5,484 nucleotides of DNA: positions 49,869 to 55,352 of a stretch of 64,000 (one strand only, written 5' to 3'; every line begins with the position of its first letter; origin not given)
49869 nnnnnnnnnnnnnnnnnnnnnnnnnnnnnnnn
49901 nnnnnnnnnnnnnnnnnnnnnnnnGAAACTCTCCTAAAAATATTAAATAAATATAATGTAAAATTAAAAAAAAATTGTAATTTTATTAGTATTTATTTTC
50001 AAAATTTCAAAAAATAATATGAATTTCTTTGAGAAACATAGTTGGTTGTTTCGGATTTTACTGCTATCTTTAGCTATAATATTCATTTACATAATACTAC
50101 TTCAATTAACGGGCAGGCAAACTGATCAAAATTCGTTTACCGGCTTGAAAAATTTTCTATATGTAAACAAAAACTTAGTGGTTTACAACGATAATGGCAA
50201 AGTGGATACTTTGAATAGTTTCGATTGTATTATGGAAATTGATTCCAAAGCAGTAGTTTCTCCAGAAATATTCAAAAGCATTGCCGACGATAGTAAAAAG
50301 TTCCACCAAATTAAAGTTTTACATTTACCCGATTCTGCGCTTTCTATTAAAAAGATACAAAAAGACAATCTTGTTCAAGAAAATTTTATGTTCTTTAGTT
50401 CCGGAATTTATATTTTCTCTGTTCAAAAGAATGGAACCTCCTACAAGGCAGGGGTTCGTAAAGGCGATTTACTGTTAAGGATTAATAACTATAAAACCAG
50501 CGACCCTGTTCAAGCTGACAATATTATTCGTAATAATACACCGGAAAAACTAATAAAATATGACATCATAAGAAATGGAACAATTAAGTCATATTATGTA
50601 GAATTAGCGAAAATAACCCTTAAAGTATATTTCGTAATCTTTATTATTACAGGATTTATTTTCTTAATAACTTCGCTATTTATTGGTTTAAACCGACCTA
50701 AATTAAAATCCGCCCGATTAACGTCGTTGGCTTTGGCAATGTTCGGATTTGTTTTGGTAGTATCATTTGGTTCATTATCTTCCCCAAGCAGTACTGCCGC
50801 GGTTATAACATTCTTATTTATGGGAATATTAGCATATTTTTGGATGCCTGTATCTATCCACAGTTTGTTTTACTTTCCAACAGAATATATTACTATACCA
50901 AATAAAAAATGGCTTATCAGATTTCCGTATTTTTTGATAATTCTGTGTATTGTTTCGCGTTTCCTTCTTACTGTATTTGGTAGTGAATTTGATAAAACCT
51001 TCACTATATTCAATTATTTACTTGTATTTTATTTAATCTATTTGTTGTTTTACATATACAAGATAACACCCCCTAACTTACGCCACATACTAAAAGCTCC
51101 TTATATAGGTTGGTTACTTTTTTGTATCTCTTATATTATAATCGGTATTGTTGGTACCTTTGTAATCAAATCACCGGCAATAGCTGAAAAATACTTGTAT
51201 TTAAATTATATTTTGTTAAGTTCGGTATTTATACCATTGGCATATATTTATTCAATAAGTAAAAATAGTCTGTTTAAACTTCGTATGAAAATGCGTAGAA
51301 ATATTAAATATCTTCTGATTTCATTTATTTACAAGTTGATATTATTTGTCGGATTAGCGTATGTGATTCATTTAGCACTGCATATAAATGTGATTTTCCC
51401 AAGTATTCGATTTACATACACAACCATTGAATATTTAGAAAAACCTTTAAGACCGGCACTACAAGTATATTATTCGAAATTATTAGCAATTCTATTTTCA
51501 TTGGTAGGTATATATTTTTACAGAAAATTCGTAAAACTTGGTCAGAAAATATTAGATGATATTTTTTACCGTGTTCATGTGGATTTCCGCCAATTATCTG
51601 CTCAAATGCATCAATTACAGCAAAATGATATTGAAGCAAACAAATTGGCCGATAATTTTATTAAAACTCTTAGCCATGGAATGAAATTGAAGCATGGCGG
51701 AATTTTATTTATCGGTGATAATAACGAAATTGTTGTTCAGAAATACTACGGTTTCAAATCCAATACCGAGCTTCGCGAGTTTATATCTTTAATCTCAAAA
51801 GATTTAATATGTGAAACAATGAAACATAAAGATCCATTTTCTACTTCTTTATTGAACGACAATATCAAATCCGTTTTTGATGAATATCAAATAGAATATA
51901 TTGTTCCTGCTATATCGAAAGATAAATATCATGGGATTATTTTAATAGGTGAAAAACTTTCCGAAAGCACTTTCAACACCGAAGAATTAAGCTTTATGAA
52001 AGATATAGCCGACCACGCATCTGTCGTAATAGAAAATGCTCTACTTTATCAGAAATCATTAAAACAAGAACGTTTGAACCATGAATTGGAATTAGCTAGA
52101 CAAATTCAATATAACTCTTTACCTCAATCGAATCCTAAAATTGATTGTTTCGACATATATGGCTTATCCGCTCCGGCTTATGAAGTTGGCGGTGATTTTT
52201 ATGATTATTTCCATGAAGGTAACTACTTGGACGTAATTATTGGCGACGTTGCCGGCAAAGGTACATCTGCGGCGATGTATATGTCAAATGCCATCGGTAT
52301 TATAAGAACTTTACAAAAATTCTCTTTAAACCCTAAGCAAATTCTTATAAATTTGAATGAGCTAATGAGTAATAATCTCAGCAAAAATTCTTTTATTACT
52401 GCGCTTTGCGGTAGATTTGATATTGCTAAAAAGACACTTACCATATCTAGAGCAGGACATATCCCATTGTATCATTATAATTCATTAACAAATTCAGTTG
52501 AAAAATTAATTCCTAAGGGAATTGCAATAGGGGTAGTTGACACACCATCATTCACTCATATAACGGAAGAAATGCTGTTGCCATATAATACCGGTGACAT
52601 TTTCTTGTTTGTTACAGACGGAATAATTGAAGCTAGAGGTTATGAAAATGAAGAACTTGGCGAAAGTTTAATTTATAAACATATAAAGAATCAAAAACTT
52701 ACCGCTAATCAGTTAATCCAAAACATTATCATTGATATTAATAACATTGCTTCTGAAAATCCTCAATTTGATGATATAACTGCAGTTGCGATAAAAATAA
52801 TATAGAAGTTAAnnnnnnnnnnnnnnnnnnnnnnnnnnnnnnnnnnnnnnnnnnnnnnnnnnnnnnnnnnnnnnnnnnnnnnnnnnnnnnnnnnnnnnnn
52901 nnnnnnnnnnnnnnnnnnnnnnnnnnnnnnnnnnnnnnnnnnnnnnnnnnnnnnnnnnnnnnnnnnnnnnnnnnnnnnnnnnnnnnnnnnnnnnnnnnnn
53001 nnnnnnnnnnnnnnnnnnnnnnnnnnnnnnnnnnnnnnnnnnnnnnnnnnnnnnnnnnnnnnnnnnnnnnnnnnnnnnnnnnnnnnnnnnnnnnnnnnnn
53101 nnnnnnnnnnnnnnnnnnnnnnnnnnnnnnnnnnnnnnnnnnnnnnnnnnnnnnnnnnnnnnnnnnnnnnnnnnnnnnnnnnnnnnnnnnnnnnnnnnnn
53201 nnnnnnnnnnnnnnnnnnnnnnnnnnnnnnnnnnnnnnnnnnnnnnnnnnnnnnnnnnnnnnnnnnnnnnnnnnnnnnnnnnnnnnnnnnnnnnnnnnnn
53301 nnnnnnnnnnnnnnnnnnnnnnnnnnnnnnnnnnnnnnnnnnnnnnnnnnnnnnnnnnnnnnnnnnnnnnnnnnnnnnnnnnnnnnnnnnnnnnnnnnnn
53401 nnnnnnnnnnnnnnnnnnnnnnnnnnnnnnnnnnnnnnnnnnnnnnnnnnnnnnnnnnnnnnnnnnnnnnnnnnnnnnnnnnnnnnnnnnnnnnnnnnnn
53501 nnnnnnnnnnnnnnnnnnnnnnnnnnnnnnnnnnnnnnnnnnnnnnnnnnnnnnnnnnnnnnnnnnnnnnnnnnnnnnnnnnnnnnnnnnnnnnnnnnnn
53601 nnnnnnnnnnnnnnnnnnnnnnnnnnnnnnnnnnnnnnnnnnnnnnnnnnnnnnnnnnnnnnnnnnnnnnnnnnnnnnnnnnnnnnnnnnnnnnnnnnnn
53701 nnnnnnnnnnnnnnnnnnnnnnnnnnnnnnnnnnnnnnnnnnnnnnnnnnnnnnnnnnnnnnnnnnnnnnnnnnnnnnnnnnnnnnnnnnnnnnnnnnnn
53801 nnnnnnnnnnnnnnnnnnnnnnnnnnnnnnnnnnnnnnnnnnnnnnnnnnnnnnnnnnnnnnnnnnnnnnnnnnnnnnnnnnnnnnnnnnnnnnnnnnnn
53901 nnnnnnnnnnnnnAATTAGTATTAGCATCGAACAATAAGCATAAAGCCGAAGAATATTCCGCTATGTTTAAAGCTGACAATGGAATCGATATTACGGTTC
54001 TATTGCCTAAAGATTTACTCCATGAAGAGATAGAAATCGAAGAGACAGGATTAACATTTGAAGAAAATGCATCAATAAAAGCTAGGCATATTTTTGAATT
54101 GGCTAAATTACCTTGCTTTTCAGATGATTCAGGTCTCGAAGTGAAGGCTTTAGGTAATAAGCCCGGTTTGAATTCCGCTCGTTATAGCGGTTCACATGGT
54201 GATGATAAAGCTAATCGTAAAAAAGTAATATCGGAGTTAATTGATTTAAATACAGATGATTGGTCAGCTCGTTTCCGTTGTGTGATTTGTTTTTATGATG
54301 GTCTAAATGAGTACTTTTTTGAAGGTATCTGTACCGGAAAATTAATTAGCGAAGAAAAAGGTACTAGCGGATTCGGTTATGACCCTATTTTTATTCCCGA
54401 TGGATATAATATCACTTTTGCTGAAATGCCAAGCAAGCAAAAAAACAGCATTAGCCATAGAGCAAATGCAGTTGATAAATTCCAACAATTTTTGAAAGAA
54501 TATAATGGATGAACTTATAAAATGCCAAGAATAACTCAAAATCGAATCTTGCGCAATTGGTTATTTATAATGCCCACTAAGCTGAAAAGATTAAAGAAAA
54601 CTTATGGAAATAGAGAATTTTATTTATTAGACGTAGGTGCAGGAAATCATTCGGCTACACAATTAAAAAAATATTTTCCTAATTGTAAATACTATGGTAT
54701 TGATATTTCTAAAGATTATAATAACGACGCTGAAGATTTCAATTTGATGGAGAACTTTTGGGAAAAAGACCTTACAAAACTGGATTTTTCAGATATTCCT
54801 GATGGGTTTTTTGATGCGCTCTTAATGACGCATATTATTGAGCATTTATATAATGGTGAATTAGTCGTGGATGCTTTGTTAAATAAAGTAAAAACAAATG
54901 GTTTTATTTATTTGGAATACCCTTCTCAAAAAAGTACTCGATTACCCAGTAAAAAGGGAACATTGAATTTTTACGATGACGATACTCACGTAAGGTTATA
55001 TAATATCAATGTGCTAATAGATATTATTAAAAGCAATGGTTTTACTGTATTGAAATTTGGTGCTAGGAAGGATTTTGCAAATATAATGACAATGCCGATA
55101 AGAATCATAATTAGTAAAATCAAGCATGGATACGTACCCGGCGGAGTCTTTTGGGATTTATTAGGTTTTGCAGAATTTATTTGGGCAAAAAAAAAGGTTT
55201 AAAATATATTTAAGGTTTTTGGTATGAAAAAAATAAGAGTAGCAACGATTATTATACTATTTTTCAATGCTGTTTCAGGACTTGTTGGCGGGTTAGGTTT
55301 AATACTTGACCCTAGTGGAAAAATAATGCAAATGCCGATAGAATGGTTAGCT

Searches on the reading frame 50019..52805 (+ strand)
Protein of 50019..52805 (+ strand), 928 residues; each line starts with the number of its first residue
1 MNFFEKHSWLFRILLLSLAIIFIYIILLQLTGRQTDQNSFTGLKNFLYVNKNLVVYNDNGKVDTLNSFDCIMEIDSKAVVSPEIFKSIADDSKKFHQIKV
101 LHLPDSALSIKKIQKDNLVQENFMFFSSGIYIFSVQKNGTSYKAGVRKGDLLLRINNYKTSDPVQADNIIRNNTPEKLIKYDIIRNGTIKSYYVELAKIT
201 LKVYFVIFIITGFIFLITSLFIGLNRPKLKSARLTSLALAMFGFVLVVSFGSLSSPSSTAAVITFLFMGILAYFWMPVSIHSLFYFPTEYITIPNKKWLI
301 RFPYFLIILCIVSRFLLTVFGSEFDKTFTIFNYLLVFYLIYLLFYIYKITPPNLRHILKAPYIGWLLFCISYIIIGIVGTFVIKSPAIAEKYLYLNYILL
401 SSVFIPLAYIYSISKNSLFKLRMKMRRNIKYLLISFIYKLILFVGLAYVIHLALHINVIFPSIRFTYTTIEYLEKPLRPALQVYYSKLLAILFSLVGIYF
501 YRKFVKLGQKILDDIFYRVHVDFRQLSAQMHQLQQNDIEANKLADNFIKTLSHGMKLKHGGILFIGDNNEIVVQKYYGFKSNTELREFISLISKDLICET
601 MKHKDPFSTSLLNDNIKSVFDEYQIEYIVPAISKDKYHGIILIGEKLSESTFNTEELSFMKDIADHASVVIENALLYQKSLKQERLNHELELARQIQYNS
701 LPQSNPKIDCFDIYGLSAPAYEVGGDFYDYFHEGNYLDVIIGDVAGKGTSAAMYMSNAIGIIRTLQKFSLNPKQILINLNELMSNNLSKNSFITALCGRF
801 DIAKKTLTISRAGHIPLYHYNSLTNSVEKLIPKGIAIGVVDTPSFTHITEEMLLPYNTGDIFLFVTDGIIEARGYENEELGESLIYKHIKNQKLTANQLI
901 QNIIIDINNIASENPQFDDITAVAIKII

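Call 40: search_protein_families(library=pfam, proteins=[window:50019-52805:+], max_evalue=0.0001)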
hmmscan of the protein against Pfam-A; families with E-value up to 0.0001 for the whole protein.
window:50019-52805:+ (928 aa): 3 families
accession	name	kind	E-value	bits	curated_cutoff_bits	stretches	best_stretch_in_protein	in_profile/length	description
PF07228.17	SpoIIE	-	2.2e-37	129.3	25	1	735-927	3-191/192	Stage II sporulation protein E (SpoIIE)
PF13180.12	PDZ_2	-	2.2e-07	31.5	27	1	128-196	12-80/80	PDZ domain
PF17820.7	PDZ_6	-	2.1e-05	24.6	27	1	134-177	4-47/54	PDZ domain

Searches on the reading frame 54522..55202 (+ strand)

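Call 41: search_protein_families(library=pfam, proteins=[window:54522-55202:+], max_evalue=0.0001)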
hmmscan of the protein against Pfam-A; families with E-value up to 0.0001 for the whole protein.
window:54522-55202:+ (226 aa): 5 families
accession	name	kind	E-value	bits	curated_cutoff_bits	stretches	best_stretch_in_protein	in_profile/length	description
PF13489.12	Methyltransf_23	-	4.3e-12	46.5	27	1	29-177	20-162/164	Methyltransferase domain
PF08241.18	Methyltransf_11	-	1.1e-07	32.8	21.2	1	36-130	1-94/95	Methyltransferase domain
PF13847.12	Methyltransf_31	-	1.6e-06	28.3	27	1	35-137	7-115/145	Methyltransferase domain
PF08242.18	Methyltransf_12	-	1.1e-05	26.5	30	1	36-128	1-97/98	Methyltransferase domain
PF13649.12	Methyltransf_25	-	2e-05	25.6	27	1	36-114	2-82/97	Methyltransferase domain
